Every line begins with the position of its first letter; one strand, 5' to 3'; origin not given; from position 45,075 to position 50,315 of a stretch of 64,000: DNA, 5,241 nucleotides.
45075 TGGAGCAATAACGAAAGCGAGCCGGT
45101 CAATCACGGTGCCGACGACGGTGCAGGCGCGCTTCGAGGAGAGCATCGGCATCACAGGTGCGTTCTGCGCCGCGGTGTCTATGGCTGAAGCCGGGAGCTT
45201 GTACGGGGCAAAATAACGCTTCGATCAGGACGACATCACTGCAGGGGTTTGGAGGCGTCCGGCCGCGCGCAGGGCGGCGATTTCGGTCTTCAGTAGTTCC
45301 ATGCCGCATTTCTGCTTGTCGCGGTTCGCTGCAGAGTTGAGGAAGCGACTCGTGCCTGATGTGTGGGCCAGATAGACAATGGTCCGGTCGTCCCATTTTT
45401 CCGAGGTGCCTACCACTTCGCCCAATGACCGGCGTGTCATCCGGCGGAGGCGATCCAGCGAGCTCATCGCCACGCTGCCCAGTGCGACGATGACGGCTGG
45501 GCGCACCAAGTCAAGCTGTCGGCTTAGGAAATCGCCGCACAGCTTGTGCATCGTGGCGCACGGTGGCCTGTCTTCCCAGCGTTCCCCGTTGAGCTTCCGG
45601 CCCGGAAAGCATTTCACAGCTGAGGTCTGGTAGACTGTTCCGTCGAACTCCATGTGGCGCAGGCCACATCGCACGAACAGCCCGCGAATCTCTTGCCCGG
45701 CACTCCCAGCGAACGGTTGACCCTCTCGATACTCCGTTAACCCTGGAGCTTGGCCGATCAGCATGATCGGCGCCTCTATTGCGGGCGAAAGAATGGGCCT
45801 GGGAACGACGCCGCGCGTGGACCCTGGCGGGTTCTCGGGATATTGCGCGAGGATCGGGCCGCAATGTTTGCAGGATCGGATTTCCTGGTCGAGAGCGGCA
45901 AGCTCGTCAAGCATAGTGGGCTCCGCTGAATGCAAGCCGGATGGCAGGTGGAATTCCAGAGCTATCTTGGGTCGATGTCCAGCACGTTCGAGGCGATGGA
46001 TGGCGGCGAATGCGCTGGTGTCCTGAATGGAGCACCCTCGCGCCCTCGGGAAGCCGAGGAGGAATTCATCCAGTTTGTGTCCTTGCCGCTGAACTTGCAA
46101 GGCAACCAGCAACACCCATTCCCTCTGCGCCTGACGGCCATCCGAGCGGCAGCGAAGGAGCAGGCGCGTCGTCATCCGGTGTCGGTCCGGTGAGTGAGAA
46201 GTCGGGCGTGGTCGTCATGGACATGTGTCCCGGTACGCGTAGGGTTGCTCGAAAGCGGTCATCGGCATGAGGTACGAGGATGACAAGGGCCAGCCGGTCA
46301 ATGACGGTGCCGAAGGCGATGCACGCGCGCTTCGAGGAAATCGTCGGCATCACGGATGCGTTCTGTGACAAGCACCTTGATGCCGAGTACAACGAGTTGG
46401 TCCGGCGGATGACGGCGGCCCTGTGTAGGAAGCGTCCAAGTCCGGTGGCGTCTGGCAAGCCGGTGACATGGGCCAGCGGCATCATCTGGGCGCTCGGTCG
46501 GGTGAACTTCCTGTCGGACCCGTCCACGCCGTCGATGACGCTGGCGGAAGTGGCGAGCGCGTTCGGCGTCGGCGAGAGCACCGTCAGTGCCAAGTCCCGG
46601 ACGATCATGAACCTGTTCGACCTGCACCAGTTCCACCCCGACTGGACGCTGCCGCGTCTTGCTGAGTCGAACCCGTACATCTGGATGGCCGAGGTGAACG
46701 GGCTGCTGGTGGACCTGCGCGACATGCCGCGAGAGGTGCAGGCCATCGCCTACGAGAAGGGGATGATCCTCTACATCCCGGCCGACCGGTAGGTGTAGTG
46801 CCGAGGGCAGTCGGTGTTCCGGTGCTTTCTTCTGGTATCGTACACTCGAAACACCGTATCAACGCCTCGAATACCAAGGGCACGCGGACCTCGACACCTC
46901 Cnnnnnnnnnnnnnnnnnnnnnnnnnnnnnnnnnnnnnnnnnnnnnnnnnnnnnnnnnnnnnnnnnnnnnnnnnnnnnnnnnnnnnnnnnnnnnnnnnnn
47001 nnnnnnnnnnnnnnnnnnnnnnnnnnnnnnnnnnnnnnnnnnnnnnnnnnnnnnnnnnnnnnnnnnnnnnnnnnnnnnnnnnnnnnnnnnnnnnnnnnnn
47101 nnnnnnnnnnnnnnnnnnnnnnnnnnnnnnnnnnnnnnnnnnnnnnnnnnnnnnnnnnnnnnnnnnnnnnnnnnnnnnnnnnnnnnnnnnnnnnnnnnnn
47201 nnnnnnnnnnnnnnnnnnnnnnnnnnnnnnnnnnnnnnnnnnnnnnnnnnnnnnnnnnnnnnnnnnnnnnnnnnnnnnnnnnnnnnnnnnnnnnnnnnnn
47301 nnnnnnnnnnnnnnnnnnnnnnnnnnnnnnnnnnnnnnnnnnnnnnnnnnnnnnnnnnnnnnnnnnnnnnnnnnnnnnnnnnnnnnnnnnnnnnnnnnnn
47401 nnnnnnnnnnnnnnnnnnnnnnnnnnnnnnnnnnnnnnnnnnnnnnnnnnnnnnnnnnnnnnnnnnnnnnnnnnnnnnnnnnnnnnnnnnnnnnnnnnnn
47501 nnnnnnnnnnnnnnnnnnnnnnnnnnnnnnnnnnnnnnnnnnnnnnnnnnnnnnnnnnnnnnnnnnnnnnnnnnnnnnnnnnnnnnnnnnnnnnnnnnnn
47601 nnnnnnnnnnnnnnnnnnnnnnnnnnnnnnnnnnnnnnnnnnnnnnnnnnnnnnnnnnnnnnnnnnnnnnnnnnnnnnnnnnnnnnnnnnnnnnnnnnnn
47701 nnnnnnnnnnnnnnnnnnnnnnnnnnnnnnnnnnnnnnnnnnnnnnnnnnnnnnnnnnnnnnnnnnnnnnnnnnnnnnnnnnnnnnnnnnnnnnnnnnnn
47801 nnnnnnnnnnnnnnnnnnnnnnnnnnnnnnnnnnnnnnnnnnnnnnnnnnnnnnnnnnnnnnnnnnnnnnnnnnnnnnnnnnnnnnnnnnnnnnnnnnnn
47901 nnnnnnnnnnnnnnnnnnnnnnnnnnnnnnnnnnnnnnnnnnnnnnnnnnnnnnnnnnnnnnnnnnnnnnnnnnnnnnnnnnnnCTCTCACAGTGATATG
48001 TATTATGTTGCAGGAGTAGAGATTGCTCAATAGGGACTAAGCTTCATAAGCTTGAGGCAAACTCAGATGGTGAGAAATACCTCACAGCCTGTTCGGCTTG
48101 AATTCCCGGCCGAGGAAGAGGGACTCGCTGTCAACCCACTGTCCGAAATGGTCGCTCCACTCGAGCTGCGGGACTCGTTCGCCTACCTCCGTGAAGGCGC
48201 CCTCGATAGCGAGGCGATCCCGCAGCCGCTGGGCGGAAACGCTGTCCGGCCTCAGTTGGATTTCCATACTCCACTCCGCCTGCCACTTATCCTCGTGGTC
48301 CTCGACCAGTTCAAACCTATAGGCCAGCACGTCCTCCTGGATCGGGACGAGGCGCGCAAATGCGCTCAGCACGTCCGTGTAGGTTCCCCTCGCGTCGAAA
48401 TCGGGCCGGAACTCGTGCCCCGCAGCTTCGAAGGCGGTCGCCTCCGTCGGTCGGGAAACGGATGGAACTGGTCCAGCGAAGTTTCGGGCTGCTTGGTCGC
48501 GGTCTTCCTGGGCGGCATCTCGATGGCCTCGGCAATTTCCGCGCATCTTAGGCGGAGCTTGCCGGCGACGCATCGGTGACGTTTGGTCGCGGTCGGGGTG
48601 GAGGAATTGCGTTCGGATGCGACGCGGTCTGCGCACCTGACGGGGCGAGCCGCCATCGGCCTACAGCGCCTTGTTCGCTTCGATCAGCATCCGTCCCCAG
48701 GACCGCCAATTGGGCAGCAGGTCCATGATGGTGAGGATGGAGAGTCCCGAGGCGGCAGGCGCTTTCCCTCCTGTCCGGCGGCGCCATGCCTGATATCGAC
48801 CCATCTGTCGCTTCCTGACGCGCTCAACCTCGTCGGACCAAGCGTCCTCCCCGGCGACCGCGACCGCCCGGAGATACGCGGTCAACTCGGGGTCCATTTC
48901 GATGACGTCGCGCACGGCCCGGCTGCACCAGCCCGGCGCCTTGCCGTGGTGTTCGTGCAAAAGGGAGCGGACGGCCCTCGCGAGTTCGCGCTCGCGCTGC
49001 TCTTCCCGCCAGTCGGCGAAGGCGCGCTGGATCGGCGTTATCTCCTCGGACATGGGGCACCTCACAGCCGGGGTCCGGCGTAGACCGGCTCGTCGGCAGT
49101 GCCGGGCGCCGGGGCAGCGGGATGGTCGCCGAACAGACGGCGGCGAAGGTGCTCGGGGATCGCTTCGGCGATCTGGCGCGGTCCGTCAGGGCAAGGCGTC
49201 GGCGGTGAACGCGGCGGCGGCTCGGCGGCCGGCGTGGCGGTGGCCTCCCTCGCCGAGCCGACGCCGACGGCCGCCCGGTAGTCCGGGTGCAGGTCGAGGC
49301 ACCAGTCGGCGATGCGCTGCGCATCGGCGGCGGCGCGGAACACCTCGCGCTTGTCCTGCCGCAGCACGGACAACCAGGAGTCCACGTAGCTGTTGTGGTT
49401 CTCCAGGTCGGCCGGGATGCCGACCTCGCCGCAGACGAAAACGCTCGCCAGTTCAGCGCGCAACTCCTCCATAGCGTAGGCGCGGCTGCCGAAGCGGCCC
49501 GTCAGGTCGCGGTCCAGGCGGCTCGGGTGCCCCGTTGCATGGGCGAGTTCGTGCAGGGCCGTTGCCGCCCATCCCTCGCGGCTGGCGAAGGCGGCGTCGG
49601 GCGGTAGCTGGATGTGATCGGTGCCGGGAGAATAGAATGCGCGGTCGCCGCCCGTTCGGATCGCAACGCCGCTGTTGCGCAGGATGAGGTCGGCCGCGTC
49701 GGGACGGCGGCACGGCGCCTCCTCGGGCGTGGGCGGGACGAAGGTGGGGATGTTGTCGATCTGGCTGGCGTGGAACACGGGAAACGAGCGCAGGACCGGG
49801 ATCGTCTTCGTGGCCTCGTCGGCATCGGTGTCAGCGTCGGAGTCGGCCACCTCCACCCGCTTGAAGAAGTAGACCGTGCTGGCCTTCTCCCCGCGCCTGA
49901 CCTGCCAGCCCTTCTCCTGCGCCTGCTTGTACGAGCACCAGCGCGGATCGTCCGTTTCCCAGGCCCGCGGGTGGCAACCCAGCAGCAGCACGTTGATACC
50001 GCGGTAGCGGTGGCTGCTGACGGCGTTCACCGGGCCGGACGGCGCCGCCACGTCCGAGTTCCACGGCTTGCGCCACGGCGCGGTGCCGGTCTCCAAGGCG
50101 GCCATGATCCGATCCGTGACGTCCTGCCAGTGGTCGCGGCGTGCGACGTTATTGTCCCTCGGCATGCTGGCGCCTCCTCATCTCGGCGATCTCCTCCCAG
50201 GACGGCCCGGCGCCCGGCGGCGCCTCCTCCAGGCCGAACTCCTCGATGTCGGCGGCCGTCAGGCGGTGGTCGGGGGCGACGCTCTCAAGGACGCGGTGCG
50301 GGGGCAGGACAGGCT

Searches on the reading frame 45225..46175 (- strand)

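Call 17: search_protein_families(library=pfam, proteins=[window:45225-46175:-], max_evalue=0.001)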
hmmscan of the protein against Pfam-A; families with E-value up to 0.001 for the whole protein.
window:45225-46175:- (316 aa): 1 family
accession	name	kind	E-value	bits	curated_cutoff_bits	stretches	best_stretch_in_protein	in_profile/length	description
PF03167.25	UDG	-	1.5e-22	80.6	24.3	1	132-288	6-134/141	Uracil DNA glycosylase superfamily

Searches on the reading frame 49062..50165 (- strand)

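Call 17: search_protein_families(library=pfam, proteins=[window:49062-50165:-], max_evalue=0.001)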
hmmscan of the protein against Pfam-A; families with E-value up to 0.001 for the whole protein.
window:49062-50165:- (367 aa): 2 families
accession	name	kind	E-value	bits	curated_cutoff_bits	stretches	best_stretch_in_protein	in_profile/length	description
PF18818.7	MPTase-PolyVal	-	1.3e-49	167.9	27.5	1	157-280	2-125/126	Zincin-like metallopeptidase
PF08401.16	ArdcN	-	1.1e-34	119.7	22.6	1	11-131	2-123/123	N-terminal domain of anti-restriction factor ArdC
